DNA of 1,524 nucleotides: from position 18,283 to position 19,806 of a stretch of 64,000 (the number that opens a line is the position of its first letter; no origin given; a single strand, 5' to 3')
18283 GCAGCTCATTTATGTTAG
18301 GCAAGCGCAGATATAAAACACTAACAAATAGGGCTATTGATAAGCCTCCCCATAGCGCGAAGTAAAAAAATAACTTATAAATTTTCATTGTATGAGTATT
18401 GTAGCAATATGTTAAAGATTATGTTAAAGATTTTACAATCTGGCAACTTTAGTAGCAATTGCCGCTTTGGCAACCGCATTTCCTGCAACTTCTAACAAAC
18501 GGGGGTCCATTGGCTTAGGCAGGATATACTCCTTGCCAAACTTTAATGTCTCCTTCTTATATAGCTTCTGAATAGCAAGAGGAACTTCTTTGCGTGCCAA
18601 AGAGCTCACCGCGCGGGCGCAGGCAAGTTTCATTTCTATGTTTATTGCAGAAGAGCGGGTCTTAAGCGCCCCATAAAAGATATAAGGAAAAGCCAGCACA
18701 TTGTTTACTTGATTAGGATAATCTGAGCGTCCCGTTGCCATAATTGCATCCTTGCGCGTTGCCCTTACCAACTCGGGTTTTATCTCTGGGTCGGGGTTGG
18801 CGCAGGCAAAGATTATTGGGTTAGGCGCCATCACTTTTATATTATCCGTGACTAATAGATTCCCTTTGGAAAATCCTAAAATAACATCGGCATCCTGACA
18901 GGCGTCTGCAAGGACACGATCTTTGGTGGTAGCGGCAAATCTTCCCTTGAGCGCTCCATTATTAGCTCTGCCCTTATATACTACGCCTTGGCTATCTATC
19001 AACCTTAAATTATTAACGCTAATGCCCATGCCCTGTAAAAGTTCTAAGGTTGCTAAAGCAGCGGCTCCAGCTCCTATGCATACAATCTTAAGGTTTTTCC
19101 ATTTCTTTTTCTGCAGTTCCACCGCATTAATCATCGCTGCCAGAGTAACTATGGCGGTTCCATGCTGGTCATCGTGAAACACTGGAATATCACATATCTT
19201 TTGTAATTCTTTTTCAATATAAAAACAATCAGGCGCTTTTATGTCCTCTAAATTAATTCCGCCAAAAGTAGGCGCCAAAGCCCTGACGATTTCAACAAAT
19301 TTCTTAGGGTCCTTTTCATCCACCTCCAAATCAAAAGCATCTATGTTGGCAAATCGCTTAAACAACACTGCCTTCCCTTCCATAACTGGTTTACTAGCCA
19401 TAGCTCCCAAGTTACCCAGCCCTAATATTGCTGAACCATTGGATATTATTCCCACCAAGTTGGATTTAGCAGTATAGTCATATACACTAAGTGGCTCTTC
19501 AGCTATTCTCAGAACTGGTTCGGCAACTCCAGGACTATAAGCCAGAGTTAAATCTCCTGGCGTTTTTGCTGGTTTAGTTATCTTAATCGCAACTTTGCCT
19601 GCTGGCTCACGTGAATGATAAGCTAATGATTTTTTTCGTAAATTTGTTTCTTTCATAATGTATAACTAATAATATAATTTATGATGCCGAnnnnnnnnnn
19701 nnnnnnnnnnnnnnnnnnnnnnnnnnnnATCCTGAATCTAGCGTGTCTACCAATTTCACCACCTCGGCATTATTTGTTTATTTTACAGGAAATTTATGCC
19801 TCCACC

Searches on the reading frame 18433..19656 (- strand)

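Call 91: search_protein_families(library=pfam, proteins=[window:18433-19656:-], max_evalue=0.00001)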
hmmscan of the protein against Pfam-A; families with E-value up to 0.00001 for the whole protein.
window:18433-19656:- (407 aa): 2 families
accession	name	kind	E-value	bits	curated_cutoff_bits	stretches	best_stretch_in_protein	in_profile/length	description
PF00390.24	malic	-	1.6e-26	93.7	23.1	1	24-151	6-181/182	Malic enzyme, N-terminal domain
PF03949.21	Malic_M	-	8.3e-19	68.3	23.5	1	166-358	3-229/258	Malic enzyme, NAD binding domain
